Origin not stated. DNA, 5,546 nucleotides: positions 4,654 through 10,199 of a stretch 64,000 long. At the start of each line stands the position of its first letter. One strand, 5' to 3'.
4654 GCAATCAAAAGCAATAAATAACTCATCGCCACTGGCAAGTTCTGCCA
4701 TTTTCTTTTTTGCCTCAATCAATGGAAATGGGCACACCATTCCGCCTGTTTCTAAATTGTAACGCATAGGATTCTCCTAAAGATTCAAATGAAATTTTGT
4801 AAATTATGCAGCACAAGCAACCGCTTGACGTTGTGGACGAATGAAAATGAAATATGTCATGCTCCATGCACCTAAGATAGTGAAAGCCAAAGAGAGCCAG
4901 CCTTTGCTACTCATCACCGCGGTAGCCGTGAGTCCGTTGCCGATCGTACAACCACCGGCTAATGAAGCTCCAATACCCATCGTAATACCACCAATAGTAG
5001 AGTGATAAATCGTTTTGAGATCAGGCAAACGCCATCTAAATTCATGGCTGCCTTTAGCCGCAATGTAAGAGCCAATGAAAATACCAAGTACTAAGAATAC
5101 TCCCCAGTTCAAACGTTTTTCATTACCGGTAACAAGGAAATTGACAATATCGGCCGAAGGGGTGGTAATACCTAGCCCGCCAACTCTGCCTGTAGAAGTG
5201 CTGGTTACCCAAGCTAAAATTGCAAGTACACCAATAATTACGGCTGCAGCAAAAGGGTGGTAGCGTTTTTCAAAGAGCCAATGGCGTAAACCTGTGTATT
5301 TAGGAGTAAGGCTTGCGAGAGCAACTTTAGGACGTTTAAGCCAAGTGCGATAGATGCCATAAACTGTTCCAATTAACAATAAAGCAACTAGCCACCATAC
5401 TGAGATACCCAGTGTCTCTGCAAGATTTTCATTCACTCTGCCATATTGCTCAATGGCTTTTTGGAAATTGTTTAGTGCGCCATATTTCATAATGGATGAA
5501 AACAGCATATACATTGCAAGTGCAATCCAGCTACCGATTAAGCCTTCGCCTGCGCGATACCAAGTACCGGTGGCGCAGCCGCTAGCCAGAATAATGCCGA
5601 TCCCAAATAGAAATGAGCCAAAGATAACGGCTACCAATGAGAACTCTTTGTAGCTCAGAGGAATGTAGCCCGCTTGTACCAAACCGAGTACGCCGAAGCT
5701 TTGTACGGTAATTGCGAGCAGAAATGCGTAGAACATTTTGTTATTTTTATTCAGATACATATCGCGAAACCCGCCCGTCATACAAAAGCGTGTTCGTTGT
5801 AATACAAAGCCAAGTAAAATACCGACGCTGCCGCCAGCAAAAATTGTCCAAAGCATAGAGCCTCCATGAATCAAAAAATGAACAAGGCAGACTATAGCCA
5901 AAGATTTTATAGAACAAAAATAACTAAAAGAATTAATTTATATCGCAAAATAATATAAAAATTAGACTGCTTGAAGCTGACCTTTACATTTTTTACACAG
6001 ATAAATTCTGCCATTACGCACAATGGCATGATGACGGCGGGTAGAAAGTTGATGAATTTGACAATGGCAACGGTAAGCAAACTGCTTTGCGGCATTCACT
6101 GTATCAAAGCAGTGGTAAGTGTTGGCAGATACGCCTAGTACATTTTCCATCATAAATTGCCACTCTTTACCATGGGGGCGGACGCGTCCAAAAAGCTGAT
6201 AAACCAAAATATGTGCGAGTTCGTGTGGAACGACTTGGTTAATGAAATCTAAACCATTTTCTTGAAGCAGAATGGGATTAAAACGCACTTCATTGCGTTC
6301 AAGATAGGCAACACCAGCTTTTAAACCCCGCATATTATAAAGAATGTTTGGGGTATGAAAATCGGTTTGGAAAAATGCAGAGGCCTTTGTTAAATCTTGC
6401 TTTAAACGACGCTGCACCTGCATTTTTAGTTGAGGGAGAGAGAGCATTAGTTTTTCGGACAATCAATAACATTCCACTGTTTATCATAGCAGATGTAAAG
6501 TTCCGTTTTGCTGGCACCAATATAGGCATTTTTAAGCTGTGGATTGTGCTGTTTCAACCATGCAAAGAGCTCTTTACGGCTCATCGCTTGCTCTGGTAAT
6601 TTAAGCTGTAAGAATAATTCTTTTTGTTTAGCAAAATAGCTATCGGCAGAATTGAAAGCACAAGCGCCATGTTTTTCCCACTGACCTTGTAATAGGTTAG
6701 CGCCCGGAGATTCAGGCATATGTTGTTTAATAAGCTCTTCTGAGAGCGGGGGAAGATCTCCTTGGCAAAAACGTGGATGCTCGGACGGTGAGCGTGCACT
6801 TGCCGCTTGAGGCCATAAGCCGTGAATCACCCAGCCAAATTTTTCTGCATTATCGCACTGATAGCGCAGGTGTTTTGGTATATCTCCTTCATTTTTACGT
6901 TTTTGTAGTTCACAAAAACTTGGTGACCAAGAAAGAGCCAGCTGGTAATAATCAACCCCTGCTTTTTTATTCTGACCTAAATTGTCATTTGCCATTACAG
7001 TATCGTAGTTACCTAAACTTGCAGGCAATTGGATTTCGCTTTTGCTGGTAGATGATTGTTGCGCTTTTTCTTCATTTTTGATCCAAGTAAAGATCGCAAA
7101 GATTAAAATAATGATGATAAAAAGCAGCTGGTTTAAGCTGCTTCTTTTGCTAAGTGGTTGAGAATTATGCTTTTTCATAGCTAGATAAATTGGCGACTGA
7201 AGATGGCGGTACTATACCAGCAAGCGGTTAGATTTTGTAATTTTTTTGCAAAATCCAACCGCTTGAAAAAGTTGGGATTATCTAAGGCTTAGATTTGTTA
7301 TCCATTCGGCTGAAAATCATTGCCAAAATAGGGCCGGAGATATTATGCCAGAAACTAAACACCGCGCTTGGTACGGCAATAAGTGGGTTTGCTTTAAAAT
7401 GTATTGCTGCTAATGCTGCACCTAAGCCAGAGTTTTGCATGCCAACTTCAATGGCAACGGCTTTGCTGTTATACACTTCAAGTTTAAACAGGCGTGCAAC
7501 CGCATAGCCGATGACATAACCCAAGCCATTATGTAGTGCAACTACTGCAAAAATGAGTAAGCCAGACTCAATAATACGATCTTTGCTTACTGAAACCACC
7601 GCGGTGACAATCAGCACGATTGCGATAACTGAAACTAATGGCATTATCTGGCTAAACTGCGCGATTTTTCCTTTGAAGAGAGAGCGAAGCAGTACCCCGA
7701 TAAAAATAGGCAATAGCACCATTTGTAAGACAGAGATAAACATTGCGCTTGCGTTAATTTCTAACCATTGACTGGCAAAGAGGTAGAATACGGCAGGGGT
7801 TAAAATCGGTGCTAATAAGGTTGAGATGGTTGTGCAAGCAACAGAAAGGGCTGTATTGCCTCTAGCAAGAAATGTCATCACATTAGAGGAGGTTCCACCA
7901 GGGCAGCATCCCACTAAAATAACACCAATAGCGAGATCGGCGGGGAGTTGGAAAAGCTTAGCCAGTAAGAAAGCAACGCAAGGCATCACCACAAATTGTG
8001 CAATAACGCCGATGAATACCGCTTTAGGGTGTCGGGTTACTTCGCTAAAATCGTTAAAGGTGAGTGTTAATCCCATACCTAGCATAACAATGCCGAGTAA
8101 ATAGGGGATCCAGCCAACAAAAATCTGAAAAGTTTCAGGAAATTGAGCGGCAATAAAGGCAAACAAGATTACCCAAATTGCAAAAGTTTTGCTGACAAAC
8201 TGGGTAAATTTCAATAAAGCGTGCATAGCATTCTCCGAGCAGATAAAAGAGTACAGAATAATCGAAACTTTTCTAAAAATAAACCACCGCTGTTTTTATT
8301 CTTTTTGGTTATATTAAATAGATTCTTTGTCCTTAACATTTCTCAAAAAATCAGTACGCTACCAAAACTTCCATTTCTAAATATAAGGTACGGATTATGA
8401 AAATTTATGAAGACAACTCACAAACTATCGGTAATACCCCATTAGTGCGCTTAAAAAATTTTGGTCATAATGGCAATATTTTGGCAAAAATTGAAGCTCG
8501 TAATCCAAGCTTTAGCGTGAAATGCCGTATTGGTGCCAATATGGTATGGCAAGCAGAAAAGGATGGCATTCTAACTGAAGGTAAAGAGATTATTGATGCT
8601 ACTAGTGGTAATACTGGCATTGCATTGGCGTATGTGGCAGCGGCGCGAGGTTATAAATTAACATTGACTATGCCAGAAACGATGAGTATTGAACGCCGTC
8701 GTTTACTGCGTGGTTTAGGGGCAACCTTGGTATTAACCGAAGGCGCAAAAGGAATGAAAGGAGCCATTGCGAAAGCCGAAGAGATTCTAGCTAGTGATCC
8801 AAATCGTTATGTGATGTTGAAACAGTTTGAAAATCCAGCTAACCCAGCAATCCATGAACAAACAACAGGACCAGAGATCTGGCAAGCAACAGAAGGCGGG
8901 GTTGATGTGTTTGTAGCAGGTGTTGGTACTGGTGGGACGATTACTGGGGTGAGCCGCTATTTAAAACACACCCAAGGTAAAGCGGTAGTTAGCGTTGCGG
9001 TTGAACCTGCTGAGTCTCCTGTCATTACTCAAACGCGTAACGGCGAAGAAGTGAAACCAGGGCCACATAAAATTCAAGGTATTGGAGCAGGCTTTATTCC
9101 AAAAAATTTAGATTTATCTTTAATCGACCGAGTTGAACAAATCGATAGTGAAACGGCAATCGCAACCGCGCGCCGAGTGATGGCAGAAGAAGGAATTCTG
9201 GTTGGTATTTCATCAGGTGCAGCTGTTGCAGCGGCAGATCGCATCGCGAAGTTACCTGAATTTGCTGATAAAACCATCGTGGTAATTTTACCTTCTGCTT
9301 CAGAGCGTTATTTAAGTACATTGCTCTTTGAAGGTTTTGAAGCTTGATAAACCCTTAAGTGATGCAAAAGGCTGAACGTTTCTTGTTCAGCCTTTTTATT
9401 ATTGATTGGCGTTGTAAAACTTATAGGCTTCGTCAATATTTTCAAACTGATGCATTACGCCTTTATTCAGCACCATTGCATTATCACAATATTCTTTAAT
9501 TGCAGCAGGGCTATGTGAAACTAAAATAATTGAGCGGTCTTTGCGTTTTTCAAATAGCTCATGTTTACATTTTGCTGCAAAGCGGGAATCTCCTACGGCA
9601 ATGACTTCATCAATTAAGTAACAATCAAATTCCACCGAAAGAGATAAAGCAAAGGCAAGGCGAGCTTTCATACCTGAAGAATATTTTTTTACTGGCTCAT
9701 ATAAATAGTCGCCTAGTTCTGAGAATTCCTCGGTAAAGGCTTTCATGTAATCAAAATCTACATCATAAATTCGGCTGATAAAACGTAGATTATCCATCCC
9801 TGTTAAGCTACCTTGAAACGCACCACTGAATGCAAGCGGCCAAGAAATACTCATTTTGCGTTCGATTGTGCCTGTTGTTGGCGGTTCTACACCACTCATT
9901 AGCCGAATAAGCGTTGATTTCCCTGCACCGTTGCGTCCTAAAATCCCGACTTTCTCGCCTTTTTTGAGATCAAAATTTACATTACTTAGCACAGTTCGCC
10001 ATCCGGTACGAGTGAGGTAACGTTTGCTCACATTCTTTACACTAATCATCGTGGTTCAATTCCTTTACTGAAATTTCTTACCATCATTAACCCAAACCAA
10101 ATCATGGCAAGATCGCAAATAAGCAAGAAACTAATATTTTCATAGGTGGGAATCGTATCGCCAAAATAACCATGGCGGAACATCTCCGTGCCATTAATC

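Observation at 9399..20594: Group II capsule locus with a teichoic-acid-like biosynthesis region and an unusual giant polymerase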

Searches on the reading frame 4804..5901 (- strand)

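Call 38: search_protein_families(library=pfam, proteins=[window:4804-5901:-], max_evalue=0.00001)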
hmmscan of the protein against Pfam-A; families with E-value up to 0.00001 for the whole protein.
window:4804-5901:- (365 aa): 1 family
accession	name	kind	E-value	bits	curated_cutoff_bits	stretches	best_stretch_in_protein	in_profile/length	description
PF04143.19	Sulf_transp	-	2e-111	372.9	27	1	36-346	1-309/310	Sulphur transport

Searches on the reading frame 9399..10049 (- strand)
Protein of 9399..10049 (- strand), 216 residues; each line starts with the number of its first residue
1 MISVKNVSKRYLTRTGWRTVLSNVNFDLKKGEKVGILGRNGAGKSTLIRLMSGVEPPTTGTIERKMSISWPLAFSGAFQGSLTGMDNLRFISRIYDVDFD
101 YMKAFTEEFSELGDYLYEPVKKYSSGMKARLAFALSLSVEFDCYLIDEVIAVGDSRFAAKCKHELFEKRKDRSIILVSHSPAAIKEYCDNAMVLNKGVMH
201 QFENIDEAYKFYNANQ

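Call 4: search_protein_families(library=pfam, proteins=[window:9399-10049:-], max_evalue=0.01)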
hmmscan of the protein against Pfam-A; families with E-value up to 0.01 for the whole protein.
window:9399-10049:- (216 aa): 5 families
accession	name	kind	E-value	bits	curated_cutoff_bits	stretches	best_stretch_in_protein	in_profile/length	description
PF00005.33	ABC_tran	-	7.1e-19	69.2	25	1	21-149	1-135/137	ABC transporter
PF13304.12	AAA_21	-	2.2e-05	25.1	27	0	35-70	3-44/304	AAA domain, putative AbiEii toxin, Type IV TA system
PF13555.12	AAA_29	-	0.0015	18.7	27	1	17-48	9-39/61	P-loop containing region of AAA domain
PF13476.12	AAA_23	-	0.0017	19.5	27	1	16-50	6-38/201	AAA domain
PF02463.25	SMC_N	-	0.0019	18.1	40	0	34-48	27-41/220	RecF/RecN/SMC N terminal domain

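Call 5: search_protein_families(library=ncbifam, proteins=[window:9399-10049:-], max_evalue=0.01)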
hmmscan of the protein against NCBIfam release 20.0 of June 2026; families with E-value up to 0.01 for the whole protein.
window:9399-10049:- (216 aa): 185 families (the best 25 are shown)
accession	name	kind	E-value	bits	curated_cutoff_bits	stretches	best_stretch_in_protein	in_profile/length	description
NF010065.0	PRK13545.1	equivalog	9.4e-44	150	538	1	18-213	37-235/549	teichoic acids export protein ATP-binding subunit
NF010066.0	PRK13546.1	equivalog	2.6e-42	145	320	1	21-213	40-235/264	teichoic acids export ABC transporter ATP-binding subunit TagH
NF050108.1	galactan_ABC_ATP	equivalog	2.5e-34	118.6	400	1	20-215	44-243/244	galactan export ABC transporter ATP-binding subunit Wzt/RfbE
NF011724.0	PRK15177.1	equivalog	1.1e-25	90.4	313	1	7-213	7-213/231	Vi polysaccharide ABC transporter ATP-binding protein VexC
TIGR01188.1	drrA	subfamily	7.5e-24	84.5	312.45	2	79-207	78-210/302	daunorubicin resistance ABC transporter, ATP-binding protein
TIGR04521.1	ECF_ATPase_2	equivalog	2.2e-21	76.2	330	2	2-63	1-63/279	energy-coupling factor transporter ATPase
NF040933.2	ABC_arch_GlcV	equivalog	2.6e-21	75.9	450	2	2-62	3-63/357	glucose ABC transporter ATP-binding protein GlcV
NF000355.4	ribo_prot_ABC_F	equivalog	4.8e-21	75.2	380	1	4-204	5-197/499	ribosomal protection-like ABC-F family protein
NF047568.1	PSM_export_PmtC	equivalog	8.6e-20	71.4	375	1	4-207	3-206/290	phenol-soluble modulin export ABC transporter ATP-binding protein PmtC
TIGR01189.1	ccmA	equivalog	1.5e-19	70.4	131.6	1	13-185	8-191/198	heme ABC exporter ATP-binding protein CcmA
NF007739.0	PRK10419.1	subfamily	2.1e-19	70.1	354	1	2-63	4-70/268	nickel ABC transporter ATP-binding protein NikE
TIGR04520.1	ECF_ATPase_1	equivalog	9.9e-19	67.8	315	2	2-63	1-60/269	energy-coupling factor transporter ATPase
TIGR02315.1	ABC_phnC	equivalog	1.4e-18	67.2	266.1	2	1-64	1-61/243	phosphonate ABC transporter ATP-binding protein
TIGR03375.1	type_I_sec_LssB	subfamily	1.8e-18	66.2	693.1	2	2-62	466-524/696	type I secretion system permease/ATPase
TIGR02769.1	nickel_nikE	equivalog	2e-18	66.8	332.55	1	2-63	3-69/265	nickel import ATP-binding protein NikE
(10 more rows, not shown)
